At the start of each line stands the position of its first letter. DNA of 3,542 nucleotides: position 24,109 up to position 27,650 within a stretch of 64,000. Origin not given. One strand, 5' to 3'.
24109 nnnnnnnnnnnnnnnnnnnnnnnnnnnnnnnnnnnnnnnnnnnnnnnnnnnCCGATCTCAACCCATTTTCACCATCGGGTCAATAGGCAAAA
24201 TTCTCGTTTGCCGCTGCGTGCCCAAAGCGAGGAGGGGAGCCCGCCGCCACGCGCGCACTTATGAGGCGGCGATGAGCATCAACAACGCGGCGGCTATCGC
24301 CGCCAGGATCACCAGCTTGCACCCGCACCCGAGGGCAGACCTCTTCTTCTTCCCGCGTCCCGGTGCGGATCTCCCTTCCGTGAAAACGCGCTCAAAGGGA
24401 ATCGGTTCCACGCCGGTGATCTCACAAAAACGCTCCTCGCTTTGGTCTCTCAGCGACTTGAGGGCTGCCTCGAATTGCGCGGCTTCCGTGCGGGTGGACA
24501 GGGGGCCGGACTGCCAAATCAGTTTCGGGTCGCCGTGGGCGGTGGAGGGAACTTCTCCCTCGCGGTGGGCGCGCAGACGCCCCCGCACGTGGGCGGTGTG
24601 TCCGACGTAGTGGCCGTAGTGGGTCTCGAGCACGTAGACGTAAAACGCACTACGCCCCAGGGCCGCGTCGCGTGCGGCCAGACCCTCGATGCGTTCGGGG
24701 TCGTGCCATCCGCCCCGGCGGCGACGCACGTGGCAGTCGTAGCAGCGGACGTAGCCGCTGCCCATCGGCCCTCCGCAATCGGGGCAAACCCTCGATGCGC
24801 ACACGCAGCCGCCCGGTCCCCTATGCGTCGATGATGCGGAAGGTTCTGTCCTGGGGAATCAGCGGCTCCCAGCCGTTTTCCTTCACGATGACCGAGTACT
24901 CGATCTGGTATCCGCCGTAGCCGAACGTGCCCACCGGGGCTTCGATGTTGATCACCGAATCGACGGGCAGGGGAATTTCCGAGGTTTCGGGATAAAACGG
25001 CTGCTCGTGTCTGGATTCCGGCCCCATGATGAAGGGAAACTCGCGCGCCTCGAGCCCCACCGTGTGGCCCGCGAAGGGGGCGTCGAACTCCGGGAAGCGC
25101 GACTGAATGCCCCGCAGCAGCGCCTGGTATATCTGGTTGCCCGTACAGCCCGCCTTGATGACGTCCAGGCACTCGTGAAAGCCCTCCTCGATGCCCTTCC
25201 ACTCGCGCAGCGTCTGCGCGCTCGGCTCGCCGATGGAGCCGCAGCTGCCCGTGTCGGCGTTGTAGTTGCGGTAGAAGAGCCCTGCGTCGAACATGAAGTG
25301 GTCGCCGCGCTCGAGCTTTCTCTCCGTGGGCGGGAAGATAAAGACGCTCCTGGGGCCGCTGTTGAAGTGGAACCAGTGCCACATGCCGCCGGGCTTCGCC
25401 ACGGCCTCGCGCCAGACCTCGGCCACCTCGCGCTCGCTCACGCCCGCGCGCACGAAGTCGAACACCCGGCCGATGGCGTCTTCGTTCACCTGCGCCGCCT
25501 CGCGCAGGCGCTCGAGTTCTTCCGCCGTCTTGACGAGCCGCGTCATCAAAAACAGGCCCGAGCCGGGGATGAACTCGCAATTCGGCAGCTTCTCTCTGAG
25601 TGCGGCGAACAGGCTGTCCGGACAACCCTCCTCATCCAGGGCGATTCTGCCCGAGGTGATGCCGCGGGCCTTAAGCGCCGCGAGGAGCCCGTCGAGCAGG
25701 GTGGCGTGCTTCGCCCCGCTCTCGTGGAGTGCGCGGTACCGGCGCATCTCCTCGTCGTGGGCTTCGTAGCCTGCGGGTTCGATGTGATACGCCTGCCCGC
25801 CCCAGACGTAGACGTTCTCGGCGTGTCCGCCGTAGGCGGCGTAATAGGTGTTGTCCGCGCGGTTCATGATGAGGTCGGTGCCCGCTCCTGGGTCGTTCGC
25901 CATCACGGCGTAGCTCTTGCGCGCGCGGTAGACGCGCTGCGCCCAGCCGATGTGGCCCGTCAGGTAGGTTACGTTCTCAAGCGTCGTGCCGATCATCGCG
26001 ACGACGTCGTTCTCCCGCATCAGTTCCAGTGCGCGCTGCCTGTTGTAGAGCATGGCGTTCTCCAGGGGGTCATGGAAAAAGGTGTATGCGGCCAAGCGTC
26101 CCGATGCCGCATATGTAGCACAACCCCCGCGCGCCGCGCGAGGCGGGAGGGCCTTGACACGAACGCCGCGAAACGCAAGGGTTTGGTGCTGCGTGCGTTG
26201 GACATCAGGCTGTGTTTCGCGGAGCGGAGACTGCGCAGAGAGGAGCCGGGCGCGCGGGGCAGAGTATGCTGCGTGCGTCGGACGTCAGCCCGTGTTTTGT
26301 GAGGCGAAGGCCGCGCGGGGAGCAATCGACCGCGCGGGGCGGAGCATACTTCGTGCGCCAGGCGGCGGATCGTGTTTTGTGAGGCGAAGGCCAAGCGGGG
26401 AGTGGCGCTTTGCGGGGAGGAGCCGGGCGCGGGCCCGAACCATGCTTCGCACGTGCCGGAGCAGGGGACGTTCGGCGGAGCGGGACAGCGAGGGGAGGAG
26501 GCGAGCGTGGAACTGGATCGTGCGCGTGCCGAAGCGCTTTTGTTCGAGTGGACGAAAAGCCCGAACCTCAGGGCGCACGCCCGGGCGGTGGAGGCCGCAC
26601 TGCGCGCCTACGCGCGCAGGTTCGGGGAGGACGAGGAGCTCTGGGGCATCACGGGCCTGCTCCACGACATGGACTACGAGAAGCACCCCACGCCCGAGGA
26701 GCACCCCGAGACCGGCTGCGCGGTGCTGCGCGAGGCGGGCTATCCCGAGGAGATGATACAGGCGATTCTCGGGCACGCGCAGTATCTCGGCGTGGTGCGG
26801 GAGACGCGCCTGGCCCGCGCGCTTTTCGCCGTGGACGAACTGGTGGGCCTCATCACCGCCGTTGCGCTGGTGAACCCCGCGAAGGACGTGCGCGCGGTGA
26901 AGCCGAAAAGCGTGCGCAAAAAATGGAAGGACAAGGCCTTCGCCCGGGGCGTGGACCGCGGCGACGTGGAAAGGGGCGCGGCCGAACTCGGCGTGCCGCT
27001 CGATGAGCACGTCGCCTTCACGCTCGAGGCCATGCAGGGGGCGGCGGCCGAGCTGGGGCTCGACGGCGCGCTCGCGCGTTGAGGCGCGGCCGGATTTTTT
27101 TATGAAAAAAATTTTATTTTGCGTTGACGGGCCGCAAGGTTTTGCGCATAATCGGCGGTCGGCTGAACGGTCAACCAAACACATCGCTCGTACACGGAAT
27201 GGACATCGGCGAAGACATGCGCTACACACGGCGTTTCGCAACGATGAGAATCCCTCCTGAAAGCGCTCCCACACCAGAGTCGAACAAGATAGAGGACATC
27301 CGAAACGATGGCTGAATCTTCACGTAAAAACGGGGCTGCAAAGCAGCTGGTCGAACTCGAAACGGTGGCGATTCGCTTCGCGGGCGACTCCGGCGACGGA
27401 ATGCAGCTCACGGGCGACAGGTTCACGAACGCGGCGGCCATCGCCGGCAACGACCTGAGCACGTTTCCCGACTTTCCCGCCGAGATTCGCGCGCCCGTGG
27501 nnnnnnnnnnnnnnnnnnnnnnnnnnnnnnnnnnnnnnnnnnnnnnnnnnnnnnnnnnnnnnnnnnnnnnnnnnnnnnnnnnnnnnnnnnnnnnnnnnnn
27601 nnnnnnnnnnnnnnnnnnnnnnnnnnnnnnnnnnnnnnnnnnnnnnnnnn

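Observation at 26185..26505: Degenerate ~83-bp tandem repeat tract in a divergent promoter region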

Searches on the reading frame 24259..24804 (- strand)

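Call 11: search_protein_families(library=pfam, proteins=[window:24259-24804:-])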
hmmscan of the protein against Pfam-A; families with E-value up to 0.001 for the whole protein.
window:24259-24804:- (181 aa): 1 family
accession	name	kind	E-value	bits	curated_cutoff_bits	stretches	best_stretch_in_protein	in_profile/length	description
PF01541.30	GIY-YIG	-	1e-05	26.1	22.6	1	54-119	2-72/78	GIY-YIG catalytic domain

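Call 55: search_protein_families(library=ncbifam, proteins=[window:24259-24804:-], max_evalue=0.01)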
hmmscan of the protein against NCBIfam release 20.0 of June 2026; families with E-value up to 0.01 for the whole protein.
window:24259-24804:- (181 aa): 0 families

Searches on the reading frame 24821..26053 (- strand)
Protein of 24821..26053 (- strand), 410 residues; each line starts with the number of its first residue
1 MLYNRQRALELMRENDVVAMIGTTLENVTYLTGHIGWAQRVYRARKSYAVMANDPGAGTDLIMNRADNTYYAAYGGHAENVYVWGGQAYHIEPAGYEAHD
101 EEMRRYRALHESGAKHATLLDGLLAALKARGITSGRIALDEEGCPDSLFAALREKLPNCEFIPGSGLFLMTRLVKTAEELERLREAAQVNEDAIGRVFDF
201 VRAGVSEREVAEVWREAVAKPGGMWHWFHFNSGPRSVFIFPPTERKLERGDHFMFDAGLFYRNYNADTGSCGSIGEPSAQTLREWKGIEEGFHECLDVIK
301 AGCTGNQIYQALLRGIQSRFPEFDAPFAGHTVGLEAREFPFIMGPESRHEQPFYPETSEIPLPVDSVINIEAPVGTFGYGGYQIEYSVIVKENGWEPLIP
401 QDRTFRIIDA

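Call 11: search_protein_families(library=pfam, proteins=[window:24821-26053:-])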
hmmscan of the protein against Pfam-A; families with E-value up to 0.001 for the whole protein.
window:24821-26053:- (410 aa): 2 families
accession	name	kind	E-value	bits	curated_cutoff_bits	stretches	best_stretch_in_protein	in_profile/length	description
PF00557.29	Peptidase_M24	-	4.3e-27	95.7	23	1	181-392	1-208/208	Metallopeptidase family M24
PF01321.24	Creatinase_N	-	1.2e-08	35.9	22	1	5-174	2-128/128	Creatinase/Prolidase N-terminal domain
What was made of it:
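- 24821..26053 (-): Divergently transcribed M24 peptidase/creatinase-type gene. It is a neighbour, not part of the repeat. Pfam Peptidase_M24 and Creatinase_N (call 11).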

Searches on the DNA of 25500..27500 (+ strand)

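Call 4: search_rna_families(source=window, start=25500, end=27500, threshold=evalue, max_evalue=10, show_alignments=3)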
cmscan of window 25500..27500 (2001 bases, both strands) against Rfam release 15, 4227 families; matches with E-value up to 10: 3.
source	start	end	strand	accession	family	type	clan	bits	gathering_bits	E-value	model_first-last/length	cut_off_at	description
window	26885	26919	-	RF01336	CRISPR-DR23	Gene; CRISPR;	-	20.4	45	1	1-36/36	no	CRISPR RNA direct repeat element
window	26975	27075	-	RF02242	Xoo5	Gene; sRNA;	-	15.8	50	4.4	1-124/124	no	Xanthomonadaceae sRNA Xoo5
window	27240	27280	+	RF01307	sR55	Gene; snRNA; snoRNA; CD-box;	-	14.5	35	3.7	1-65/65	no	Small nucleolar RNA sR55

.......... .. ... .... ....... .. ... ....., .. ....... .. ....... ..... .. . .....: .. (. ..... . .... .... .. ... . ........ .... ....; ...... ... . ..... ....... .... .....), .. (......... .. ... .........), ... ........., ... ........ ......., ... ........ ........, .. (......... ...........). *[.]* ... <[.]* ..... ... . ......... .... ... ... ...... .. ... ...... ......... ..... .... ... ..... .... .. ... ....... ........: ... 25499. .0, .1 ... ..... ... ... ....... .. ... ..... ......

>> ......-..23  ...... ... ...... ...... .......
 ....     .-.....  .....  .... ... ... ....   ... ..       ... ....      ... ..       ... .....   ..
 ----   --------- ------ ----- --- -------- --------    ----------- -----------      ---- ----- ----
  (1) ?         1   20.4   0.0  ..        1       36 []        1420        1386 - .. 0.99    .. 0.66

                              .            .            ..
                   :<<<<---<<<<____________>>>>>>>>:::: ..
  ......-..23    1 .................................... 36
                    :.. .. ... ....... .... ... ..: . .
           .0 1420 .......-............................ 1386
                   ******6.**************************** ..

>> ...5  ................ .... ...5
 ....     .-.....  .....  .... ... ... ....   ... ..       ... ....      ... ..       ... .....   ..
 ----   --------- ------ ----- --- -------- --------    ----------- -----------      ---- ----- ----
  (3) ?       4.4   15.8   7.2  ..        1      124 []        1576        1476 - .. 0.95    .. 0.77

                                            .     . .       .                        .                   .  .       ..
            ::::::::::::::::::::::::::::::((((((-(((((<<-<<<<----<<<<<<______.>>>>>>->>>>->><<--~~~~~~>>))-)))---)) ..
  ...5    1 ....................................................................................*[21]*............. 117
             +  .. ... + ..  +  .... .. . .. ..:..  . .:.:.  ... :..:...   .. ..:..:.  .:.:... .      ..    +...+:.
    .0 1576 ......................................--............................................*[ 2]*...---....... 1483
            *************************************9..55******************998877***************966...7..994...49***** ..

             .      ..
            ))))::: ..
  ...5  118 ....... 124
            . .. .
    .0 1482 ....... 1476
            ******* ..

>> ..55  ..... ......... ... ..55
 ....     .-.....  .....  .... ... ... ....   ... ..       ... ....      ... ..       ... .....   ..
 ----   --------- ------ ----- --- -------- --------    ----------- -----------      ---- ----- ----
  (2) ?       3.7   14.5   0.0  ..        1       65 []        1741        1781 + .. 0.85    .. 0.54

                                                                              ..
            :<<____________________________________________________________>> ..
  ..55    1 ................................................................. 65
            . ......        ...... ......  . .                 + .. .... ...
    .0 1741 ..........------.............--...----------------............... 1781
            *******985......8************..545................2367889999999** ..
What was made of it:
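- On Riboswitch / known cis-regulatory RNA family: Rfam 15 at E-value up to 10 gives no hit inside 26054-26506 (call 4).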

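Call 46: search_rna_families(sources=[L002, L003, L004, L005, L006, L007, L008, L009, L010, L011, L012, L013, L014, L015, L017], threshold=gathering)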
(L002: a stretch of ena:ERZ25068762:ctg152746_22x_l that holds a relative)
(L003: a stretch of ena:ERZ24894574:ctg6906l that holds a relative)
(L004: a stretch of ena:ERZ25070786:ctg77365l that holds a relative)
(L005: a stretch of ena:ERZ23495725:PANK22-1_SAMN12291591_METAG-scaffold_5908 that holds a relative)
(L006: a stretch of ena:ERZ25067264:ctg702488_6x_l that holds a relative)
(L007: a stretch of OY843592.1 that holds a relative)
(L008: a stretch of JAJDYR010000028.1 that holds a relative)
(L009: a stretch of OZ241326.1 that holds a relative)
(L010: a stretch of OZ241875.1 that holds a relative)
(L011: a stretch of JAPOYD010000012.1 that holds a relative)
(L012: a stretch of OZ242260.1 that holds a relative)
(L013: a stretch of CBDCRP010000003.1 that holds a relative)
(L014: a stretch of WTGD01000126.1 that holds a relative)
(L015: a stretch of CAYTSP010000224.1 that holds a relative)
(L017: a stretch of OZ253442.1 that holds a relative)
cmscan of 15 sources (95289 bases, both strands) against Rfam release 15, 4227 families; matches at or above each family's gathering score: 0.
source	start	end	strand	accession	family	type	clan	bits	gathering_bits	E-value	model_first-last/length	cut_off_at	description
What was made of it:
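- On Riboswitch / known cis-regulatory RNA family: There are no gathering-threshold hits in 15 orthologous loci (call 46).
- There is no Rfam match (calls 4, 46).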

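Call 51: build_rna_model(alignment_id=A1, structure=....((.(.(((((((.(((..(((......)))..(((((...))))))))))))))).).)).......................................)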
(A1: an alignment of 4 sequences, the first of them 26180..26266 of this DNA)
Model R1 built from alignment A1 (4 sequences, 103 columns); structure: as given.
model positions 94; base pairs 21; branch points 1; effective number of sequences 2.21; information 0.607 bits per position. Calibrated on 0.2 Mb of random sequence (short: E-values are rough).
structure used (alignment columns):
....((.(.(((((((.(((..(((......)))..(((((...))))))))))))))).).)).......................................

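Call 52: search_with_rna_model(model_id=R1, sources=[window, L002, L003, L004, L005, L006, L007, L008, L009, L010, L011, L012, L013, L014, L015, L017, L018, L019, L020, L021], max_evalue=10)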
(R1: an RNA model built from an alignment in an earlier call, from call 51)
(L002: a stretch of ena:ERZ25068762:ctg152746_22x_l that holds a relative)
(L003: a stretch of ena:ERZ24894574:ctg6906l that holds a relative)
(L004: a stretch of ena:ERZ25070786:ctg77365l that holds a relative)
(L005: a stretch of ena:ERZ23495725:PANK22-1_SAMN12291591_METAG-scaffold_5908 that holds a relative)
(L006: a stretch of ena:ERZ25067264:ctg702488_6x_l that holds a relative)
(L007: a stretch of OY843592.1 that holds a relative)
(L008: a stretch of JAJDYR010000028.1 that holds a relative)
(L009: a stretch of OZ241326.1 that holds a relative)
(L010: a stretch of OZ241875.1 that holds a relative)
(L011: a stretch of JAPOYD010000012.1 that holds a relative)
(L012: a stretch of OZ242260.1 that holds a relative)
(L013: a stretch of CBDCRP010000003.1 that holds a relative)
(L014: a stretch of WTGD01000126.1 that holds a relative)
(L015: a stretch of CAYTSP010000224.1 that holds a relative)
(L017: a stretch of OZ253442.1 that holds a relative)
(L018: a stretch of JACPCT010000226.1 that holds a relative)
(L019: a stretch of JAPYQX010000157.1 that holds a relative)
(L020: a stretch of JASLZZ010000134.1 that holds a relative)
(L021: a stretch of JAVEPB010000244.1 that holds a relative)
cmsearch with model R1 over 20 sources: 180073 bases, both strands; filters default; matches with E-value up to 10: 14.
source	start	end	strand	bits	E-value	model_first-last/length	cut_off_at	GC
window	26260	26346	+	91.6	7.7e-18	1-94/94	no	0.69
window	26436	26520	+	72.8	1.1e-13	1-94/94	no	0.69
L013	2953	3014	+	14.2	0.86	1-94/94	no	0.52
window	32700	32797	+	13.9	0.99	1-94/94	no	0.66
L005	751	844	-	13.2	1.4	1-94/94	no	0.64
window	47510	47613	+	12.6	1.9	1-94/94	no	0.67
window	5681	5741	+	11.9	2.8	1-94/94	no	0.61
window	46318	46430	+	11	4.2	1-94/94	no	0.65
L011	2971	3014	+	10.9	4.4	1-94/94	no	0.59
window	13693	13750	+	10.7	5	1-94/94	no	0.78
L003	3972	4014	+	10.5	5.6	1-94/94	no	0.6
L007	2971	3014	+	10.4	5.8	1-94/94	no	0.55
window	42744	42800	+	10.4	5.9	1-94/94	no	0.77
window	35076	35138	-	9.5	9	1-94/94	no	0.63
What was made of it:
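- The covariance model finds nothing significant in about 18 relatives; the weak hits lie only over the ribosome-binding site and start (call 52).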
